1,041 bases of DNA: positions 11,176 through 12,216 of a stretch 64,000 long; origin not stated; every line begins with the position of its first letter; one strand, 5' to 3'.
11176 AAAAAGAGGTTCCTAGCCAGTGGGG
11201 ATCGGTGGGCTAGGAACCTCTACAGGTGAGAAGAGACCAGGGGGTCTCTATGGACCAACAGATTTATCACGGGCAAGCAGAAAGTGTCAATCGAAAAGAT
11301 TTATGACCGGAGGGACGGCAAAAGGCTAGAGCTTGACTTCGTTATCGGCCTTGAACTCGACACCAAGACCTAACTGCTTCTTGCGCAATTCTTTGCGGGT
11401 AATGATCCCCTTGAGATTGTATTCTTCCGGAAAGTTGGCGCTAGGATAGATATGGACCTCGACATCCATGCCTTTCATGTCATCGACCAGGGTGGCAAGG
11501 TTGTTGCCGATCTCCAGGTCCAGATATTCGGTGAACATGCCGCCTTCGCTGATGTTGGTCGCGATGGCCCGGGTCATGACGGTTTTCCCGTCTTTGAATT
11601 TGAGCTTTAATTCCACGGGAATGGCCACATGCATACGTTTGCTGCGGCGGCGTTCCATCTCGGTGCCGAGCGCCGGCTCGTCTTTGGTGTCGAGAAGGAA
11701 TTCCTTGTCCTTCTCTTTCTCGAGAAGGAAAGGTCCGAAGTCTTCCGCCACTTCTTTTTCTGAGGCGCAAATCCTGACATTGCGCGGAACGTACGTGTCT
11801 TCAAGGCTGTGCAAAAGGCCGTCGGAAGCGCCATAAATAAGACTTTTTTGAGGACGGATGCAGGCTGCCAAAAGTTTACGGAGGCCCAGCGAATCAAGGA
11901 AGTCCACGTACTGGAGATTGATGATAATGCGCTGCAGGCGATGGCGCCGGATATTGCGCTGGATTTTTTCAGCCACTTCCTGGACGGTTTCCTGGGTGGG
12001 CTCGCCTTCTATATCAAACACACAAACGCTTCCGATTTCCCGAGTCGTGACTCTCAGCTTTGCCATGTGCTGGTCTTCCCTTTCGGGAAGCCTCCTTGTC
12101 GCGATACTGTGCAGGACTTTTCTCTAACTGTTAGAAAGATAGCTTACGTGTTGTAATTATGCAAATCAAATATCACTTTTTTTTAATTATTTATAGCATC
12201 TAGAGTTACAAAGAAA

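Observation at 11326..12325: STAS-PilZ fusion protein behind a 260-bp AT-rich intergenic island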

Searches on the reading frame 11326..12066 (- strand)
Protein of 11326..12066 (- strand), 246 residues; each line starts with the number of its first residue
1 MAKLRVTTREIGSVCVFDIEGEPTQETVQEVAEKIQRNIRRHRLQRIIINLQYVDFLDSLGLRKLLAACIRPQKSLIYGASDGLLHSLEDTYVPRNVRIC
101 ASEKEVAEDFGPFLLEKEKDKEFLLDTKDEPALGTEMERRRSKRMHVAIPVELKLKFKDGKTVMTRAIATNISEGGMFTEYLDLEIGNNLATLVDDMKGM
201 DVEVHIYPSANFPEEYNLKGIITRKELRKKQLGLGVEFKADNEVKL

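Call 4: search_protein_families(library=pfam, proteins=[window:11326-12066:-], max_evalue=1)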
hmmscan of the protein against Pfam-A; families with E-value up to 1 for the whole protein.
window:11326-12066:- (246 aa): 4 families
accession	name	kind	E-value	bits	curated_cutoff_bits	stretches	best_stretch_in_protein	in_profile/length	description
PF01740.26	STAS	-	1.4e-08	34.9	22.6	1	6-103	2-103/106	STAS domain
PF07238.19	PilZ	-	2.7e-06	28.1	22.5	1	138-239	1-86/102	PilZ domain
PF03685.18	UPF0147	-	0.11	13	23.6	0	84-103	12-31/81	Uncharacterised protein family (UPF0147)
PF08846.15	DUF1816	-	0.21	12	27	0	110-144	23-60/65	Domain of unknown function (DUF1816)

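Call 5: search_protein_families(library=ncbifam, proteins=[window:11326-12066:-], max_evalue=1)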
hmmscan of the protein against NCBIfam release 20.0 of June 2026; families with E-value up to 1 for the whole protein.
window:11326-12066:- (246 aa): 4 families
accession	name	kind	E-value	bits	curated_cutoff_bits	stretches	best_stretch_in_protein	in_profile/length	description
TIGR00377.1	ant_ant_sig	superfamily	1.4e-09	37.8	53.45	1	3-69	2-68/108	anti-sigma factor antagonist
TIGR02886.1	spore_II_AA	equivalog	2e-06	27.7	114.75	1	11-63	6-58/106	anti-sigma F factor antagonist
TIGR02266.1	gmx_TIGR02266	paralog_domain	0.0019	18.4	68.7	1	149-179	2-31/96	TIGR02266 family protein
NF053638.1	SRE_fam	equivalog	0.14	12.6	80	0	88-103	5-20/70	stationary phase-response protein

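Call 9: find_homologous_proteins(query=window:11326-12066:-)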
Query window:11326-12066:- (246 aa): 272 proteins with E <= 0.001 among 1330 candidates; the best 120 are listed.
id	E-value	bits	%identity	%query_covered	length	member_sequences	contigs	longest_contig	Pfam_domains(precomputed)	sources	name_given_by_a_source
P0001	1.2e-126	439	80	100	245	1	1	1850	PF07238.20,PF01740.27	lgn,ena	-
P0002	1.7e-109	383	75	97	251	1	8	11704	PF07238.20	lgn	-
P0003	2.9e-108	379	74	97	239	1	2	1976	PF01740.27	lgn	-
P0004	5.5e-108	378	71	99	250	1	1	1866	PF07238.20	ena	-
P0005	2.3e-107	376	73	97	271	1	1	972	PF07238.20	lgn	-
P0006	4.1e-107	375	72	98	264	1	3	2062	-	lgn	-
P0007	1.6e-106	373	72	97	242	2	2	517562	PF07238.20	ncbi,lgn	-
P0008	6.4e-106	371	72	98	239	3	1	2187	-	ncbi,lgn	-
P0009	8.8e-106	371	71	97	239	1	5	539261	PF01740.27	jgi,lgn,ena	-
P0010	1.2e-105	370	72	97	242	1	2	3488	PF01740.27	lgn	-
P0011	1.5e-104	367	71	97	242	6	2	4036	PF01740.27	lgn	-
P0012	3.8e-101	356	68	97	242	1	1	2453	PF07238.20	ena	-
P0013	4.6e-101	355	66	97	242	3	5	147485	PF07238.20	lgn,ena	-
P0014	6.0e-101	355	68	97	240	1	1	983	-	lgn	-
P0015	9.0e-100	351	67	98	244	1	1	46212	-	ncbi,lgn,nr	ncbi:MAG: PilZ domain-containing protein [Candidatus Omnitrophota bacterium]|nr:PilZ domain-containi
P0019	9.7e-98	344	67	97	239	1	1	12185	PF07238.20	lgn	-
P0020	1.0e-97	344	68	97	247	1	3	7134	PF07238.20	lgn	-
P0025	2.8e-96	340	65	98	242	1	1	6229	PF07238.20,PF01740.27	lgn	-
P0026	3.9e-96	339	65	97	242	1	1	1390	PF01740.27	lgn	-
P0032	1.1e-94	334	63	97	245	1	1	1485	PF01740.27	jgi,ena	-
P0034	2.8e-94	333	65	98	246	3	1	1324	PF01740.27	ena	-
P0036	4.7e-94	332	68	91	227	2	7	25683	PF07238.20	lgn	-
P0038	2.0e-93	330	65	97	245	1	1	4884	PF07238.20,PF01740.27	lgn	-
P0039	2.6e-93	330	65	98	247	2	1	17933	PF01740.27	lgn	-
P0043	2.2e-92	327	63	97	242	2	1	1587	PF07238.20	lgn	-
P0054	2.2e-91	324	64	98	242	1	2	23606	PF07238.20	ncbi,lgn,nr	ncbi:MAG: PilZ domain-containing protein [Candidatus Omnitrophica bacterium]|nr:PilZ domain-containi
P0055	4.2e-91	323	63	97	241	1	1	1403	PF07238.20,PF01740.27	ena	-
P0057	9.2e-91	322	64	98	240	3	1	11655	PF07238.20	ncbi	-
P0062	6.8e-90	319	63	97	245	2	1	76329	PF07238.20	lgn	-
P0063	8.6e-90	318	64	97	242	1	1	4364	PF07238.20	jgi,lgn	-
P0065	1.2e-89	318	62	97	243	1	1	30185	PF07238.20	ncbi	-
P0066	1.5e-89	318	62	97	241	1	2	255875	-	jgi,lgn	jgi:hypothetical protein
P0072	7.7e-89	315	62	97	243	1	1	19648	PF07238.20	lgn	-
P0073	8.6e-89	315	61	99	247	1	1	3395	PF07238.20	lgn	-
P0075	2.6e-88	314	63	97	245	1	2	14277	PF07238.20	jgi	jgi:hypothetical protein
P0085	5.3e-87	309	59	97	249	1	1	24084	PF07238.20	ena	-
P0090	8.3e-87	309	59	97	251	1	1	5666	PF07238.20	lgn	-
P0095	1.5e-86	308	61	98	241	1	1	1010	PF07238.20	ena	-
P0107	2.7e-85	304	59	98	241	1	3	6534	PF07238.20,PF01740.27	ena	-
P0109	5.6e-85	303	59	98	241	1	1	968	PF07238.20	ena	-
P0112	2.1e-84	301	57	98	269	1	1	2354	PF07238.20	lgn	-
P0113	4.8e-84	300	60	98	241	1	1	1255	PF07238.20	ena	-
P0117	1.7e-83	298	58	98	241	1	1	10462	PF07238.20,PF01740.27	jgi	jgi:anti-anti-sigma regulatory factor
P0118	2.3e-83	297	60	98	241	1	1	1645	PF07238.20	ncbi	-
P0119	2.7e-83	297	59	98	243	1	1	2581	PF07238.20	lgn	-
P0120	4.8e-83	296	59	97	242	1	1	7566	PF07238.20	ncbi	-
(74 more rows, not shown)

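Call 10: find_encoding_contigs(protein=window:11326-12066:-, flank=10000, max_places=4)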
Protein window:11326-12066:- (246 aa): 1 contig read that carries it; 1 place shown.
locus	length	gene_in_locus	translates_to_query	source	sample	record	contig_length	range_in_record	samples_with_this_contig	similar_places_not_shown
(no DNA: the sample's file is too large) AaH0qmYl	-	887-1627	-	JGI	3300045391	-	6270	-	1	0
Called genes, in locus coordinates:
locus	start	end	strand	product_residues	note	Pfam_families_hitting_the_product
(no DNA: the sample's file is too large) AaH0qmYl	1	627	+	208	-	?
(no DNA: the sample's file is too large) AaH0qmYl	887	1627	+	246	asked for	PF01740:STAS, PF07238:PilZ (weak)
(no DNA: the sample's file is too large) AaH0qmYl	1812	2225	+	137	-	PF08899:DUF1844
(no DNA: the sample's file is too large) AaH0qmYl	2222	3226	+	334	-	PF03706:LPG_synthase_TM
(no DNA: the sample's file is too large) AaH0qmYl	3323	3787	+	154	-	PF00364:Biotin_lipoyl, PF25984:BSH_YknX (faint)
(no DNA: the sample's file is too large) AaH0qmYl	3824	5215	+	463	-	PF00289:Biotin_carb_N, PF02786:CPSase_L_D2, PF02222:ATP-grasp (weak), PF07478:Dala_Dala_lig_C, PF02785:Biotin_carb_C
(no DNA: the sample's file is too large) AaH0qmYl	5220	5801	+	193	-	-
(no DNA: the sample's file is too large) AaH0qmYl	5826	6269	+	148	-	?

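Call 11: find_encoding_contigs(protein=P0009, flank=8000, max_places=3)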
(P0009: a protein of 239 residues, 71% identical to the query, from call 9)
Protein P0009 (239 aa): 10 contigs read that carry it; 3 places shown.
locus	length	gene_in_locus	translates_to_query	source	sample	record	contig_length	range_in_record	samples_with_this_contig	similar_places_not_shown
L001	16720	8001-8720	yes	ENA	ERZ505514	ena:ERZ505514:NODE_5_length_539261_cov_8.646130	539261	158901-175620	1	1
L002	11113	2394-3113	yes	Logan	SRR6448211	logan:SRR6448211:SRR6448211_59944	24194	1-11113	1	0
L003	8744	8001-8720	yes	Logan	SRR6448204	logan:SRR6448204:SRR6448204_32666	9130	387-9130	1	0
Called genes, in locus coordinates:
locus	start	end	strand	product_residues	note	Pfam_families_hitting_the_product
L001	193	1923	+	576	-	PF07973:tRNA_SAD, PF00587:tRNA-synt_2b, PF03129:HGTP_anticodon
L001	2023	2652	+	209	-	PF05198:IF3_N, PF00707:IF3_C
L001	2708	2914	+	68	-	PF01632:Ribosomal_L35p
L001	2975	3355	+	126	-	PF00453:Ribosomal_L20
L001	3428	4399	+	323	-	PF02912:Phe_tRNA-synt_N, PF01409:tRNA-synt_2d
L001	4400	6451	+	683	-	PF03483:B3_4, PF03484:B5, PF17759:tRNA_synthFbeta, PF03147:FDX-ACB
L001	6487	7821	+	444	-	PF05496:RuvB_N, PF13173:AAA_14, PF13191:AAA_16 (faint), PF13401:AAA_22 (faint), PF00004:AAA, PF07728:AAA_5 (weak), PF16193:AAA_assoc_2, PF12002:MgsA_C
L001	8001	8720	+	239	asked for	PF01740:STAS (faint)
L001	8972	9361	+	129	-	PF08899:DUF1844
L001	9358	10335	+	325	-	PF03706:LPG_synthase_TM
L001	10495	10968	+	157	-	PF00364:Biotin_lipoyl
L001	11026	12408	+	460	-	PF00289:Biotin_carb_N, PF02786:CPSase_L_D2, PF08443:RimK (faint), PF02222:ATP-grasp (weak), PF07478:Dala_Dala_lig_C, PF02785:Biotin_carb_C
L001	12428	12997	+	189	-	-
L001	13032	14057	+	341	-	PF00365:PFK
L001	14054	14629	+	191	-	PF13580:SIS_2, PF01380:SIS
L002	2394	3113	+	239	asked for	PF01740:STAS (faint)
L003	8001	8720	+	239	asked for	PF01740:STAS (faint)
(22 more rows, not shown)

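Call 12: find_encoding_contigs(protein=P0066, flank=8000, max_places=3)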
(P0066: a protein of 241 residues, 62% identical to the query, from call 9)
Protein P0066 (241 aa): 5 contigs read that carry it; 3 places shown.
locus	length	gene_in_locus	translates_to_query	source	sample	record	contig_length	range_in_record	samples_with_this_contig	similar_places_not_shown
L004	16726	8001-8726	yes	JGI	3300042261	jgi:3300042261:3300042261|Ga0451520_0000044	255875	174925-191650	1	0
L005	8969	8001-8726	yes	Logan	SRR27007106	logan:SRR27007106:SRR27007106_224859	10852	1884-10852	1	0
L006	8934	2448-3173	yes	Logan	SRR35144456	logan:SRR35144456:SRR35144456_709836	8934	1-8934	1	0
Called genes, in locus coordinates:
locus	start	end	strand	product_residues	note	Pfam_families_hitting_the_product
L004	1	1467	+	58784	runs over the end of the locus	-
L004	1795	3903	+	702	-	PF13424:TPR_12, PF07719:TPR_2 (weak), PF13432:TPR_16 (weak), PF00515:TPR_1, PF13424:TPR_12, PF13432:TPR_16, PF13432:TPR_16, PF14559:TPR_19, +22 more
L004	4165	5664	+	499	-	PF00919:UPF0004, PF04055:Radical_SAM, PF01938:TRAM (weak)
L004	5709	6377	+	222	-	PF03853:YjeF_N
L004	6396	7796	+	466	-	PF01078:Mg_chelatase (faint), PF05496:RuvB_N, PF00004:AAA, PF07728:AAA_5 (weak), PF13173:AAA_14, PF16193:AAA_assoc_2, PF12002:MgsA_C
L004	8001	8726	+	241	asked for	-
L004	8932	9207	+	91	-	-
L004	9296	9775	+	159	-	PF13302:Acetyltransf_3 (weak), PF00583:Acetyltransf_1, PF13673:Acetyltransf_10, PF13508:Acetyltransf_7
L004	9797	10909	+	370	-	PF05036:SPOR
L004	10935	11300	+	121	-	PF07238:PilZ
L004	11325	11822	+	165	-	PF04461:YajQ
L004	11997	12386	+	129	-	PF07238:PilZ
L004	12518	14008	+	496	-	PF00370:FGGY_N, PF02782:FGGY_C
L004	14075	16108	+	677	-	PF00027:cNMP_binding, PF01734:Patatin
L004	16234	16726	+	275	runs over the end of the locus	-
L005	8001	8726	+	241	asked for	-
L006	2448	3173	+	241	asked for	-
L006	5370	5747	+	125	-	PF07238:PilZ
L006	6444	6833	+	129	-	PF07238:PilZ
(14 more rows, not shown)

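Call 17: find_related_loci(query=A1, collection=genome_contigs, flank=6000)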
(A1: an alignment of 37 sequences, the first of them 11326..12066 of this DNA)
Query A1 (246 aa) in genome_contigs; peptide patterns used: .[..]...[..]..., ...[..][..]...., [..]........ (x = any residue, [..] = any of these).
124 stretches matched a pattern; 51 encode a relative of the query (tblastn E <= 1e-3); 51 distinct loci.
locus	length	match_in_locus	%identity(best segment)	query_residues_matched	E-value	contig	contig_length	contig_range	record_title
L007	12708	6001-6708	72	1-238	2e-115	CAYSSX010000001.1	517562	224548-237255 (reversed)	MAG TPA_asm: uncultured bacterium isolate SRP342105_co1_457 genome assembly, contig: NODE_5_length_517562_cov_12.407222,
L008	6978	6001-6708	72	1-238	1e-115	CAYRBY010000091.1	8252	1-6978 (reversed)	MAG TPA_asm: uncultured bacterium isolate SRP278252_co1_689 genome assembly, contig: NODE_16226_length_8252_cov_9.486275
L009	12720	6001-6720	67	1-241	3e-108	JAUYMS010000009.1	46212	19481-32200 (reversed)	MAG: Candidatus Omnitrophota bacterium isolate C24_metabat.bin.98 C24_k141_875910, whole genome shotgun sequence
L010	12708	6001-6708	66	1-238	6e-108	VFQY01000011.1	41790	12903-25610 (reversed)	MAG: Candidatus Omnitrophota bacterium isolate ZLKRG04 NODE_633_length_41790_cov_3.420685, whole genome shotgun sequence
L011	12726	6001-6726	65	1-240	1e-104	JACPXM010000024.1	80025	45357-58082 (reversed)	MAG: Candidatus Omnitrophota bacterium isolate NC_groundwater_837_Pr1_B-0.1um_48_14 Montesol18_Bp1_scaffold_754149, whol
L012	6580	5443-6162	65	1-238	2e-101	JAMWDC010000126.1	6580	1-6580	MAG: Candidatus Omnitrophota bacterium isolate QZM4_2.bins.380.Tibet NODE_48021_length_6580_cov_0.813575, whole genome s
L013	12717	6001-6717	64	1-238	2e-101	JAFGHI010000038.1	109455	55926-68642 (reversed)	MAG: Candidatus Omnitrophota bacterium isolate Zod_Metabat.1447 k87_8905902, whole genome shotgun sequence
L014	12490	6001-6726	64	1-241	3e-99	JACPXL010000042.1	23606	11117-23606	MAG: Candidatus Omnitrophota bacterium isolate NC_groundwater_836_Pr1_B-0.1um_47_21 Montesol18_Bp1_scaffold_631874, whol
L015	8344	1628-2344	63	1-238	3e-99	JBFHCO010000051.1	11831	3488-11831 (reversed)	MAG: Candidatus Omnitrophota bacterium isolate Mix_sand06.2021.04.Z.81 k141_1438267_length_11831_cov_10.6425, whole geno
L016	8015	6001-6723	62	1-238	2e-98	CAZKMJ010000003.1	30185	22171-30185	MAG TPA_asm: uncultured bacterium isolate SRP342105_co1_334 genome assembly, contig: NODE_1972_length_30185_cov_4.844972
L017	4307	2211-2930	62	1-238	1e-97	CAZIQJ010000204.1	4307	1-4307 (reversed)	MAG TPA_asm: uncultured bacterium isolate SRP342105_co2_29 genome assembly, contig: NODE_25234_length_4307_cov_4.857949,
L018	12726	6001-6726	61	1-241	1e-96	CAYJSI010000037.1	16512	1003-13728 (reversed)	MAG TPA_asm: uncultured bacterium isolate ERP125453_co1_405 genome assembly, contig: NODE_3594_length_16512_cov_9.590266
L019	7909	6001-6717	61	1-238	3e-96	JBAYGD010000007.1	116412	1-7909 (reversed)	MAG: Candidatus Omnitrophota bacterium isolate SO_2016_GW1_117 scaffold00364_OW334_2016, whole genome shotgun sequence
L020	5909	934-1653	61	1-238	5e-96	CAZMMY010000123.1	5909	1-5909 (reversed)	MAG TPA_asm: uncultured bacterium isolate SRP342105_co1_337 genome assembly, contig: NODE_19196_length_5909_cov_4.478135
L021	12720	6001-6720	61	1-238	7e-96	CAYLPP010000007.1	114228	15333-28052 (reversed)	MAG TPA_asm: uncultured bacterium isolate SRP342105_co1_308 genome assembly, contig: NODE_194_length_114228_cov_9.456929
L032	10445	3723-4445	57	1-239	3e-88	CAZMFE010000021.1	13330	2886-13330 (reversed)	MAG TPA_asm: uncultured bacterium isolate binchicken_co21_479 genome assembly, contig: NODE_3213_length_13330_cov_5.7717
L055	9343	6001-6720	58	1-238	6e-89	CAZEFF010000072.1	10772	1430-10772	MAG TPA_asm: uncultured bacterium isolate SRP342105_co1_304 genome assembly, contig: NODE_8422_length_10772_cov_7.078473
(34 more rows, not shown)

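Call 25: search_protein_families(library=pfam, proteins=[L011:5253-6008:+, L015:839-1579:+, L032:2808-3560:+, L055:5113-5841:+], max_evalue=1)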
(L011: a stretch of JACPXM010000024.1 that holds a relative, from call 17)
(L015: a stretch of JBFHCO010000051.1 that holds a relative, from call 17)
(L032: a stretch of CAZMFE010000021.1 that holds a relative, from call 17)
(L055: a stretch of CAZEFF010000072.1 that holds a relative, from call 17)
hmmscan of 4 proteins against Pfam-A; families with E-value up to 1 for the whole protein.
L011:5253-6008:+ (251 aa): 3 families
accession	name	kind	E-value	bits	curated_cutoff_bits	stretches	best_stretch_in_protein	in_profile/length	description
PF07238.19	PilZ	-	2.1e-06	28.4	22.5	1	126-237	1-101/102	PilZ domain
PF01740.26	STAS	-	0.018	15.2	22.6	1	13-72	10-69/106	STAS domain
PF13466.11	STAS_2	-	0.12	13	29.2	1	18-72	3-55/80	STAS domain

L015:839-1579:+ (246 aa): 2 families
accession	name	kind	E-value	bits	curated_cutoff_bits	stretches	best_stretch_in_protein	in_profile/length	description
PF07238.19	PilZ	-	5.4e-08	33.5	22.5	1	125-236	1-100/102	PilZ domain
PF01740.26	STAS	-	0.0044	17.2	22.6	1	5-66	2-63/106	STAS domain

L032:2808-3560:+ (250 aa): 2 families
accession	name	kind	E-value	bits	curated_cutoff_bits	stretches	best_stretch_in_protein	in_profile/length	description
PF07238.19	PilZ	-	1.1e-06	29.3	22.5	1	123-235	1-100/102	PilZ domain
PF01740.26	STAS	-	0.23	11.7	22.6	1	8-75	5-72/106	STAS domain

L055:5113-5841:+ (242 aa): 1 family
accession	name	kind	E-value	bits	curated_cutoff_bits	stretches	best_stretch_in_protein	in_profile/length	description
PF07238.19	PilZ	-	0.0014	19.4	22.5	1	120-231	2-101/102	PilZ domain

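Call 45: search_protein_representatives(alignment_id=A3)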
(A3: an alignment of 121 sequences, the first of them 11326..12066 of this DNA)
Query: 121 sequences, 242 profile positions. Proteins with E-value up to 0.001 (for the whole library): 84; up to 1e-10: 41; up to 1e-30: 11. The best 84 are listed.
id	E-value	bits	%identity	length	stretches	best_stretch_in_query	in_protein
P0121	5.8e-102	356.4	-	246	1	1-240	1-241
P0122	6.2e-83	294.0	-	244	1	1-241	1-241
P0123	4.6e-81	287.9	-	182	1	60-241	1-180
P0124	8.6e-78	277.2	-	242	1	1-161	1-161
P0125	7.2e-75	267.6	-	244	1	5-241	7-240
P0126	1.8e-51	191.0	-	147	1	8-117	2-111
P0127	8.4e-48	179.0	-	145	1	97-240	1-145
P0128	1.1e-42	162.3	-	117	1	137-241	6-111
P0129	2.1e-41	158.1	-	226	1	1-241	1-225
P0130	4.0e-39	150.6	-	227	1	2-241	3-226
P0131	3.2e-31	124.7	-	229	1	5-239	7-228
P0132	8.0e-30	120.1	-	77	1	167-241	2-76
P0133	1.3e-29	119.5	-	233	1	3-241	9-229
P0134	1.4e-25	106.3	-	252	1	6-241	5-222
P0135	4.3e-25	104.7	-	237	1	5-241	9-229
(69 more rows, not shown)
